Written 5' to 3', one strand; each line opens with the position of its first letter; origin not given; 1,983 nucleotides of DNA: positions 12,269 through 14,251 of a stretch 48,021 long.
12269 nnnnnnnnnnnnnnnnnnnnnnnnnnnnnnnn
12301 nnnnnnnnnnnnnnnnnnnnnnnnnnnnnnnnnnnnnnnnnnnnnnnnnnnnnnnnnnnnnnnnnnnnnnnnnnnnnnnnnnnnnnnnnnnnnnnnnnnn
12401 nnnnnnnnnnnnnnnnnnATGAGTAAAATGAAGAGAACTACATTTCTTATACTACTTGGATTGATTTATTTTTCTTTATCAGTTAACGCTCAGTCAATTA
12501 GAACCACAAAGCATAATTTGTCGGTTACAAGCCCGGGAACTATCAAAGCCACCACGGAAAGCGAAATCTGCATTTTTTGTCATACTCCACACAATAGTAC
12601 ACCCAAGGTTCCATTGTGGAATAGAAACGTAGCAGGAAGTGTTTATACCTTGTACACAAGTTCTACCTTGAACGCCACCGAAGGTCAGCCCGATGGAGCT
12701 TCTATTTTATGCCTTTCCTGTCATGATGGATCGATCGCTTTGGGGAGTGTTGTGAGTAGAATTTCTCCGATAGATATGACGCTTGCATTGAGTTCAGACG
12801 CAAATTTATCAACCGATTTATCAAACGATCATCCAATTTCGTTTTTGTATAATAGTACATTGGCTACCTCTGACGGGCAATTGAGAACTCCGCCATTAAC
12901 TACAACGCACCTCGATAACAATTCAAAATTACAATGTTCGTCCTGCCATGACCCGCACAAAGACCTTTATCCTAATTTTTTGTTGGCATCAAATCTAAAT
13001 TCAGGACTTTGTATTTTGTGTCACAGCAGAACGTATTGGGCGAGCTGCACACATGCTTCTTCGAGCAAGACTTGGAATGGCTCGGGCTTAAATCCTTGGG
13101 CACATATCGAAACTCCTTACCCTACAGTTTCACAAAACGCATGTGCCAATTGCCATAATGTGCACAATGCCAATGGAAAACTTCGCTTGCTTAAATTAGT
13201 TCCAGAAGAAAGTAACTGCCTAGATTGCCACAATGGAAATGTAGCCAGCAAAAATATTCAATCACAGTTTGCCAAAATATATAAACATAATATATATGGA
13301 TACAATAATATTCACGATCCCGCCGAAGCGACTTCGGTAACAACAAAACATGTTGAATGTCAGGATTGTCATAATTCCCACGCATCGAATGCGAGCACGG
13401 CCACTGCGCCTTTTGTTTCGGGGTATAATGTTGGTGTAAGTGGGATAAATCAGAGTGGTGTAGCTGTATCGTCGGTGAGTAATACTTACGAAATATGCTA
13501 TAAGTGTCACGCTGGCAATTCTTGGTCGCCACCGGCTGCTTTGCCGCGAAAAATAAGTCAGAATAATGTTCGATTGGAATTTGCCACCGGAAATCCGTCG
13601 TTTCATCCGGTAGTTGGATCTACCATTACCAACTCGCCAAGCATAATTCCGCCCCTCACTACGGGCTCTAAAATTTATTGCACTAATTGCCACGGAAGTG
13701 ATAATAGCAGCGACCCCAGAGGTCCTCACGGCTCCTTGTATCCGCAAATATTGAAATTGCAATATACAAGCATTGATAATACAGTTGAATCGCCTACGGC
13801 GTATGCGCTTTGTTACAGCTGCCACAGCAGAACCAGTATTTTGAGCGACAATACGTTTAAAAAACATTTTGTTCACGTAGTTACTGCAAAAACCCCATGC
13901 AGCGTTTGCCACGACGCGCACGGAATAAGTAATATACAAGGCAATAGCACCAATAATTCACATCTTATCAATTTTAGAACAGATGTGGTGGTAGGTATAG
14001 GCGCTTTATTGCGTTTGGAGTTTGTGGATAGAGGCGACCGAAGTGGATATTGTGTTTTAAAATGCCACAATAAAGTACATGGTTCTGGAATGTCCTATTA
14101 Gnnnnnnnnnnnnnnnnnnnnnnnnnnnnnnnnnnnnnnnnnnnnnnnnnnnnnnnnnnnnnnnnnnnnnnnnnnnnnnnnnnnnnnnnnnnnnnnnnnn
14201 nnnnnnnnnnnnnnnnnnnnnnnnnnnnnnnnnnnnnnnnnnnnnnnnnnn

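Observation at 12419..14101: OmcE module fused to an 8-heme extension: possible filament base, primer or cap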

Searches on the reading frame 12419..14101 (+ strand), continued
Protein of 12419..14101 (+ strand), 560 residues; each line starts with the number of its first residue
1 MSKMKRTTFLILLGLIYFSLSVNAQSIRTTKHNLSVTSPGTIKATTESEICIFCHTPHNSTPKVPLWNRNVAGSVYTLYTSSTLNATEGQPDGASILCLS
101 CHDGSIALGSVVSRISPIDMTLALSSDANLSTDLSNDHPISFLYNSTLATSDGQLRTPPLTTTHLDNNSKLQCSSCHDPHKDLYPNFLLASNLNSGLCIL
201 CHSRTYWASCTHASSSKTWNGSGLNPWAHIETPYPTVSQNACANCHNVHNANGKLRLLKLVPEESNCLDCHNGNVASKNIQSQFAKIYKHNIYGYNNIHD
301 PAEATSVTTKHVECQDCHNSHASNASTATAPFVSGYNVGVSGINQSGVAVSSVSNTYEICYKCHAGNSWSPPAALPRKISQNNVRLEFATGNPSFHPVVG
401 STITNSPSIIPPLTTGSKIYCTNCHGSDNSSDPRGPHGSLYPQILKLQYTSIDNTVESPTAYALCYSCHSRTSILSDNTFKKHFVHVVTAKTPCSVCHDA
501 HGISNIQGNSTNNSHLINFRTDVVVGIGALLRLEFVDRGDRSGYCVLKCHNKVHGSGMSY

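Call 31: find_related_loci(query=A1, collection=genome_contigs, flank=10000)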
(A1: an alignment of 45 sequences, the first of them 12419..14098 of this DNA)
Query A1 (560 aa) in genome_contigs; peptide patterns used: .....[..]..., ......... (x = any residue, [..] = any of these).
600 stretches matched a pattern (row limit reached: there are more); 596 encode a relative of the query (tblastn E <= 1e-3); the best 80 are kept; 80 distinct loci.
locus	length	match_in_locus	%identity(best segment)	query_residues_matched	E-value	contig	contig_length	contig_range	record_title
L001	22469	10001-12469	62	1-554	0e+0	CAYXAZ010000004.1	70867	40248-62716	MAG TPA_asm: uncultured Flavobacteriaceae bacterium isolate SRP128015_co3_161 genome assembly, contig: NODE_166_length_7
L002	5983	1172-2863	59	3-554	0e+0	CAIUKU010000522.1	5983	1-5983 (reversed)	MAG: uncultured Bacteroidales bacterium isolate Loclat_bin-11079 genome assembly, contig: bin-11079:522/526, whole genom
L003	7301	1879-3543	58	10-560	0e+0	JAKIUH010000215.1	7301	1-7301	MAG: Bacteroidales bacterium isolate D100SM.bin.13 NODE_3554_length_7301_cov_3.239755, whole genome shotgun sequence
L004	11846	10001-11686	58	4-560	0e+0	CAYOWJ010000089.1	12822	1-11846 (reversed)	MAG TPA_asm: uncultured Lentimicrobiaceae bacterium isolate SRP272421_co4_479 genome assembly, contig: NODE_14191_length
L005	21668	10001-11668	57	3-554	0e+0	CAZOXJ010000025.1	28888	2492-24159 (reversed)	MAG TPA_asm: uncultured Lentimicrobiaceae bacterium isolate SRP272421_co1_58 genome assembly, contig: NODE_3647_length_2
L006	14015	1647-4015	58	3-554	0e+0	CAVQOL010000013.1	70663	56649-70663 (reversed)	MAG: uncultured Ignavibacteriaceae bacterium isolate MFD09964.bin.1.207 genome assembly, contig: contig_34276, whole gen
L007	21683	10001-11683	55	1-560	0e+0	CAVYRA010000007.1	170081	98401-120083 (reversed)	MAG: uncultured Rikenellaceae bacterium isolate MFD04716.bin.2.148 genome assembly, contig: contig_40528, whole genome s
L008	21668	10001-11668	56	1-554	0e+0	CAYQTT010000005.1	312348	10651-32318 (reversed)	MAG TPA_asm: uncultured Lentimicrobiaceae bacterium isolate SRP302447_co1_787 genome assembly, contig: NODE_92_length_31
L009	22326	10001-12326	58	2-554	0e+0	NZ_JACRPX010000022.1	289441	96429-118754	MAG: Ignavibacterium album isolate NC_groundwater_1998_Pr3_S-0.65um_35_12 SR2-18-Sp65_coassembly_scaffold_454498, whole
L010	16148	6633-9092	62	3-554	0e+0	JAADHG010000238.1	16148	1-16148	MAG: Chlorobiota bacterium isolate M_MetaBat.167 contig-127_5527, whole genome shotgun sequence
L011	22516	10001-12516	56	9-554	0e+0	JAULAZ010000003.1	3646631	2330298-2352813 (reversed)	MAG: Chitinophagaceae bacterium isolate MAG.10 contig_388, whole genome shotgun sequence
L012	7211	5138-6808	55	2-554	0e+0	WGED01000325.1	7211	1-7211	MAG: Cyclobacteriaceae bacterium isolate S146_16 k151_431195, whole genome shotgun sequence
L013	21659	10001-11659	54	3-560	0e+0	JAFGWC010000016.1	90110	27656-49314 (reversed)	MAG: Bacteroidales bacterium isolate ZodW_Metabat.217 k87_559896, whole genome shotgun sequence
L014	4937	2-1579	58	41-560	0e+0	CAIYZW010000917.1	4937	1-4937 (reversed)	MAG: uncultured Bacteroidetes bacterium isolate Ja1_bin-3933 genome assembly, contig: bin-3933:0917/1089, whole genome s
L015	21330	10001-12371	55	3-554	0e+0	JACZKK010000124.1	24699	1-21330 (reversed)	MAG: Ignavibacteriaceae bacterium isolate MAG43 ignavibacteriales_1_contig_739934, whole genome shotgun sequence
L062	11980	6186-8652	48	4-554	4e-164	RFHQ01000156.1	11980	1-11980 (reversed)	MAG: Gammaproteobacteria bacterium isolate J054 k99_630784, whole genome shotgun sequence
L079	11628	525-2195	48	9-554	6e-157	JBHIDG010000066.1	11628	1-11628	MAG: Woeseia sp. isolate Baj_3_bin.14 NODE_806_length_11628_cov_6.380887, whole genome shotgun sequence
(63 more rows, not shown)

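Call 33: predict_structure(alignment_id=A1)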
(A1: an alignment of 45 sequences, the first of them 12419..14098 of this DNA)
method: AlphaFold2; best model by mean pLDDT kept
length: 560 residues; sequences in the alignment: 45
mean_pLDDT: 38.7   pTM: 0.25
mean pLDDT of the five models: 38.7, 37.7, 35.2, 34.8, 34.3
residues with pLDDT >= 90: 3; 70-90: 39; 50-70: 47; < 50: 471
segments of 3 or more residues with pLDDT < 50: 23-475, 491-494, 500-511
pLDDT, mean of each block of 10 residues (from residue 1): 75 82 41 29 30 25 28 31 33 27 24 31 32 28 34 39 35 32 32 40 41 38 41 38 36 32 34 34 39 37 36 28 27 31 35 36 32 34 26 25 33 33 27 29 30 35 35 48 54 50 39 57 70 71 73 75
secondary structure, 60 per line:
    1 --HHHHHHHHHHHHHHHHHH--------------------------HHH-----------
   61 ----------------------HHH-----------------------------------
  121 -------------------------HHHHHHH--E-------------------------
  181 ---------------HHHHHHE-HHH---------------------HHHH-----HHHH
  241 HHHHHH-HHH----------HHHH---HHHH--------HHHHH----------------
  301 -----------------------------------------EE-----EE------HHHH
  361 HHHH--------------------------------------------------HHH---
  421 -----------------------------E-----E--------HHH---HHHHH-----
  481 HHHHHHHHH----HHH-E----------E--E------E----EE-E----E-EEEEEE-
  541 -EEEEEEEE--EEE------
elements in order: H3-20 H146-152 H196-201 H228-231 H237-246 H261-264 H268-271 H280-284 H357-364 H471-475 H481-489 E534-539 E542-549 E552-554

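Call 76: search_solved_structures(query=A1, max_evalue=1, show_alignments=0)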
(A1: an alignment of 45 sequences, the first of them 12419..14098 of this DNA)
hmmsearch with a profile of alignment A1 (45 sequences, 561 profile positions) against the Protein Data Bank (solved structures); distinct sequences matched with E-value up to 1: 15.
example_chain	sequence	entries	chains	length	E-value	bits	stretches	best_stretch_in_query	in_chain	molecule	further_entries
7tfs_A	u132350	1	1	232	8.1e-45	156.5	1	8-206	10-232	Cytochrome c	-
9yuq_N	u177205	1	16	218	3.4e-33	118.1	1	7-206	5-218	Putative multiheme cytochrome c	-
6i5b_A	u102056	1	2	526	0.0088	17.7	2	243-329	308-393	Uncharacterized protein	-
7bie_A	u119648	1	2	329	0.017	16.7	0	60-104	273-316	nvWRAP-T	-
7big_A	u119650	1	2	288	0.019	16.6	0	60-103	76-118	v13WRAP-T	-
7bif_A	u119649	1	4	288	0.024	16.3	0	60-103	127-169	v22WRAP-T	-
7bid_A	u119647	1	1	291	0.025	16.2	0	60-105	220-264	v31WRAP-T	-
5ze8_A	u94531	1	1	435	0.04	15.5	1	196-274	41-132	cytochrome c552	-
2ymu_A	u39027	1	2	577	0.066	14.8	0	60-103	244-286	WD-40 REPEAT PROTEIN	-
7xxf_C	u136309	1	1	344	0.14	13.7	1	314-371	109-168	Photosynthetic reaction center cytochrome c subunit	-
2ozy_A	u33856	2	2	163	0.35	12.4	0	229-279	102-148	Cytochrome c-type protein nrfB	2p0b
8z82_C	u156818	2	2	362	0.38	12.3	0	424-484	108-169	Photosynthetic reaction center cytochrome c subunit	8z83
7a5h_C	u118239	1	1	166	0.52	11.9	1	334-399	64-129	Probable peptide chain release factor C12orf65, mitochondrial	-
9jqa_C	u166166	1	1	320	0.72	11.4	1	392-443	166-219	Fructose dehydrogenase cytochrome subunit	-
9j2f_C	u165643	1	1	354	0.9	11.1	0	423-473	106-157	Photosynthetic reaction center cytochrome c subunit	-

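Call 88: search_protein_families(library=pfam, proteins=[L062:41-886:+, L062:7843-8733:+, L062:8723-9667:+, L062:9664-10680:+, L062:10708-11256:+, L079:2243-3901:-, L079:4133-6478:+, L079:7733-8794:+, L079:8935-10413:+, L079:10410-11453:+], max_evalue=0.001)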
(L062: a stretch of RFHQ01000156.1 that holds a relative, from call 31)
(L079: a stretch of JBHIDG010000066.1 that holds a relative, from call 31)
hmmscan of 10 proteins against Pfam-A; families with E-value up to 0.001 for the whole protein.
L062:41-886:+ (281 aa): 0 families

L062:7843-8733:+ (296 aa): 3 families
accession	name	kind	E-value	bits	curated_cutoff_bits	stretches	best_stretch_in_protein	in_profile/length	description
PF14522.11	Cytochrome_C7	-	1.2e-10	41.4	24.8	1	146-207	14-66/67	Cytochrome c7 and related cytochrome c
PF09699.15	Paired_CXXCH_1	-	5.9e-10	39.1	20.6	1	254-296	4-38/41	Doubled CXXCH motif (Paired_CXXCH_1)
PF14537.11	Cytochrom_c3_2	-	1.1e-05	26.3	25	0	251-295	51-79/79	Cytochrome c3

L062:8723-9667:+ (314 aa): 4 families
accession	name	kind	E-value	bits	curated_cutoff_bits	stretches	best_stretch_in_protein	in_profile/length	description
PF01436.27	NHL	-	1.4e-16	60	20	1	96-124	1-28/28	NHL repeat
PF17170.10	DUF5128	-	1.7e-10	41.1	22.9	1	196-249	49-103/321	6-bladed beta-propeller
PF08450.18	SGL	-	4e-08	33.6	26.3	1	37-180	72-220/246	SMP-30/Gluconolactonase/LRE-like region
PF25021.1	TEN_NHL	-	9.8e-07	28.5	27.1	0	48-70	328-350/357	Teneurin NHL domain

L062:9664-10680:+ (338 aa): 6 families
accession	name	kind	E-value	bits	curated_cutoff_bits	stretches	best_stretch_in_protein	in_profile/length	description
PF14522.11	Cytochrome_C7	-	4.8e-15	55.6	24.8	1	128-200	13-66/67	Cytochrome c7 and related cytochrome c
PF09699.15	Paired_CXXCH_1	-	7e-15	54.9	20.6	1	193-233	6-39/41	Doubled CXXCH motif (Paired_CXXCH_1)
PF22113.1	Mtrc-MtrF_II-IV_dom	-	1.2e-08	35.1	30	0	30-87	78-131/176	Outer membrane cytochrome MtrC/MtrF-like, domains II/IV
PF14537.11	Cytochrom_c3_2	-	3.3e-08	34.3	25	0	129-231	7-79/79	Cytochrome c3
PF13435.11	Cytochrome_C554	-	6.4e-06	27.5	20.8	0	35-84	1-58/84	Cytochrome c554 and c-prime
PF22678.1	Cytochrom_c_NrfB-like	-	1.7e-05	25.7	27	0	36-103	1-60/89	Cytochrome c-type protein NrfB-like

L062:10708-11256:+ (182 aa): 1 family
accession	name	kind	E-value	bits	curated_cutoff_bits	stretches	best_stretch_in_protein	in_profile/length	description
PF08308.17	PEGA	-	2.8e-05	24.4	20.8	1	64-114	4-54/71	PEGA domain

L079:2243-3901:- (552 aa): 2 families
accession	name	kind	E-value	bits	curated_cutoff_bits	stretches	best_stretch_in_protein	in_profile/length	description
PF13671.12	AAA_33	-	8.7e-31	107.6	27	1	368-518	1-143/143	AAA domain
PF01636.29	APH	-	8.3e-05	22.9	23.2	1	198-313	137-237/239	Phosphotransferase enzyme family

L079:4133-6478:+ (781 aa): 1 family
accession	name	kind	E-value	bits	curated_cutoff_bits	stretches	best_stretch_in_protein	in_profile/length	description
PF07715.20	Plug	-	1.5e-14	54.8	23.9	1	84-184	3-107/107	TonB-dependent Receptor Plug Domain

L079:7733-8794:+ (353 aa): 3 families
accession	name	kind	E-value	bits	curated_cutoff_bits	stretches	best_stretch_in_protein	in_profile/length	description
PF14525.12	AraC_binding_2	-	9.1e-20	71.5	27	1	51-198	1-143/173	AraC-binding-like domain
PF12833.13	HTH_18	-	7.6e-16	58.6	33.6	1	266-342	5-79/80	Helix-turn-helix domain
PF00165.29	HTH_AraC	-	6.4e-11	42.5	26.6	1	310-341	11-41/42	Bacterial regulatory helix-turn-helix proteins, AraC family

L079:8935-10413:+ (492 aa): 2 families
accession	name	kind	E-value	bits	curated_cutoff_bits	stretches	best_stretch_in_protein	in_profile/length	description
PF02913.24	FAD-oxidase_C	-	3.2e-63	214.2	21.2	1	225-463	2-247/248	FAD linked oxidases, C-terminal domain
PF01565.28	FAD_binding_4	-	3.2e-40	137.5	26.4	1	52-188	3-138/139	FAD binding domain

L079:10410-11453:+ (347 aa): 1 family
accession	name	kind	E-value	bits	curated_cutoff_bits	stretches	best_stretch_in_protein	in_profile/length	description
PF01565.28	FAD_binding_4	-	1e-20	74.3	26.4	1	3-132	8-137/139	FAD binding domain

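Call 111: predict_structure(alignment_id=A2)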
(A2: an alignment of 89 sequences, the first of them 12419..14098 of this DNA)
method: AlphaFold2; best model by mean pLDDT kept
length: 560 residues; sequences in the alignment: 89
mean_pLDDT: 92.0   pTM: 0.88
mean pLDDT of the five models: 92.0, 91.7, 91.5, 90.2, 89.8
residues with pLDDT >= 90: 439; 70-90: 91; 50-70: 25; < 50: 5
segments of 3 or more residues with pLDDT < 50: none
pLDDT, mean of each block of 10 residues (from residue 1): 77 86 78 91 89 54 53 84 93 89 81 86 88 96 97 95 91 94 92 96 95 98 96 97 96 95 96 97 98 92 91 96 97 98 97 98 92 93 95 97 91 97 97 97 98 98 98 96 96 97 94 96 96 94 94 89
secondary structure, 60 per line:
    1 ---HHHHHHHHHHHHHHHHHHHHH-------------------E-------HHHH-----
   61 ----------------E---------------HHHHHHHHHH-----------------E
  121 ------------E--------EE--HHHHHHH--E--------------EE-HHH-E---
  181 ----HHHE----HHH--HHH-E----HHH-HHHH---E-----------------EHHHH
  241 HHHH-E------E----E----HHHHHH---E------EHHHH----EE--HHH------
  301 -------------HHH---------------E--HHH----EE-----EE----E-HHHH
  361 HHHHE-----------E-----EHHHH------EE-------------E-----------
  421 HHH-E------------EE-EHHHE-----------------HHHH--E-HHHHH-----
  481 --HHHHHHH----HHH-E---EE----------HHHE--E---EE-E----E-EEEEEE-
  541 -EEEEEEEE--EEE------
elements in order: H4-24 H52-55 H93-102 H146-152 H211-214 H237-244 H263-268 H280-283 H357-364 H384-387 H463-466 H471-475 H483-489 E534-539 E542-549 E552-554

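Call 113: fold_search(model_id=the predicted structure, library=pdb)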
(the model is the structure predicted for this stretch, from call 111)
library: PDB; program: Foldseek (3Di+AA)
matches with E <= 10: 12; with E <= 0.001: 1
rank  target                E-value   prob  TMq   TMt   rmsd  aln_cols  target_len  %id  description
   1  7tfs                  1.4e-08  1.00  0.26  0.67   5.1       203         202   37  Cryo-EM of the OmcE nanowires from Geobacter sulfurreducens (released 2022-05-04)
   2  6je3_A                5.6e+00  0.01  0.05  0.03  10.9        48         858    8  Crystal structure of Nme2Cas9 in complex with sgRNA and target DNA (AGGCCC PAM) with 5 nt overhang (released 2019-11-06)
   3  2fm2_C                7.1e+00  0.01  0.04  0.12  11.8        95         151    9  HCV NS3-4A protease domain complexed with a ketoamide inhibitor, SCH446211 (released 2006-02-07)
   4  7oar_A                7.6e+00  0.01  0.04  0.05  10.3        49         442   10  Crystal structure of helicase Pif1 from Thermus oshimai in complex with parallel G-quadruplex (released 2022-03-09)
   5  6hwk_C                8.5e+00  0.02  0.04  0.05   8.3        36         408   17  Glucosamine kinase (crystal form B) (released 2019-05-01)
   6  8qsz_Y                8.5e+00  0.01  0.04  0.17   8.7        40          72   22  Structure of s. pombe RNA polymerase II in complex with DSIF and Rat1/Rai1 (released 2024-10-23)
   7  6vip_A                8.5e+00  0.01  0.04  0.12  10.6        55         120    7  TUDOR DOMAIN OF TUMOR SUPPRESSOR P53BP1 WITH MFP-6008 (released 2020-02-12)
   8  3kf2_A                8.5e+00  0.01  0.04  0.11  11.9        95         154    9  The HCV NS3/NS4A protease apo structure (released 2010-03-09)
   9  6rxu_Cb               9.1e+00  0.01  0.04  0.09   9.5        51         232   18  Cryo-EM structure of the 90S pre-ribosome (Kre33-Noc4) from Chaetomium thermophilum, state B1 (released 2019-08-14)
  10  4i32_A                9.1e+00  0.01  0.04  0.10  11.9        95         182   12  Crystal structure of HCV NS3/4A D168V protease complexed with compound 4 (released 2013-01-02)
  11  4rkm_A                9.1e+00  0.00  0.05  0.05  15.4       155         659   16  Wolinella succinogenes octaheme sulfite reductase MccA, form I (released 2015-02-04)
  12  8xud_J                9.6e+00  0.02  0.04  0.11   6.6        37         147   14  Crystal structure of adaptor NlpI in complex with endopeptidase MepS and PDZ-protease Prc (released 2024-06-05)

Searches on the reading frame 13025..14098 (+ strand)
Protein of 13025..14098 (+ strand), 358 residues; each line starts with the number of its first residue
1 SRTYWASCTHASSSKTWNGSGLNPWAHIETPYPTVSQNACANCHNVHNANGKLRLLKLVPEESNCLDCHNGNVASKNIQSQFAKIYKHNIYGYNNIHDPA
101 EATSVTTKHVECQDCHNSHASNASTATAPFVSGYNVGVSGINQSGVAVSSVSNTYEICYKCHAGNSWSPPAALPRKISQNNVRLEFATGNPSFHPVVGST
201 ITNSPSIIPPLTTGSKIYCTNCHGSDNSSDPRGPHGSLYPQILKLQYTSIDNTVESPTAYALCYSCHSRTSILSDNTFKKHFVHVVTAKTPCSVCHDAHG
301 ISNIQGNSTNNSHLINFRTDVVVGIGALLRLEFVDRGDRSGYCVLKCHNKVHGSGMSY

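Call 10: search_solved_structures(query=window:13025-14098:+, max_evalue=10, show_alignments=3)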
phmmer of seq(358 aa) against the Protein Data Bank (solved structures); distinct sequences matched with E-value up to 10: 1.
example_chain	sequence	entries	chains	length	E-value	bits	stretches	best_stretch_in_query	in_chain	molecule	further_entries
2ozy_A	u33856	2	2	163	0.49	12.9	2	35-79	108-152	Cytochrome c-type protein nrfB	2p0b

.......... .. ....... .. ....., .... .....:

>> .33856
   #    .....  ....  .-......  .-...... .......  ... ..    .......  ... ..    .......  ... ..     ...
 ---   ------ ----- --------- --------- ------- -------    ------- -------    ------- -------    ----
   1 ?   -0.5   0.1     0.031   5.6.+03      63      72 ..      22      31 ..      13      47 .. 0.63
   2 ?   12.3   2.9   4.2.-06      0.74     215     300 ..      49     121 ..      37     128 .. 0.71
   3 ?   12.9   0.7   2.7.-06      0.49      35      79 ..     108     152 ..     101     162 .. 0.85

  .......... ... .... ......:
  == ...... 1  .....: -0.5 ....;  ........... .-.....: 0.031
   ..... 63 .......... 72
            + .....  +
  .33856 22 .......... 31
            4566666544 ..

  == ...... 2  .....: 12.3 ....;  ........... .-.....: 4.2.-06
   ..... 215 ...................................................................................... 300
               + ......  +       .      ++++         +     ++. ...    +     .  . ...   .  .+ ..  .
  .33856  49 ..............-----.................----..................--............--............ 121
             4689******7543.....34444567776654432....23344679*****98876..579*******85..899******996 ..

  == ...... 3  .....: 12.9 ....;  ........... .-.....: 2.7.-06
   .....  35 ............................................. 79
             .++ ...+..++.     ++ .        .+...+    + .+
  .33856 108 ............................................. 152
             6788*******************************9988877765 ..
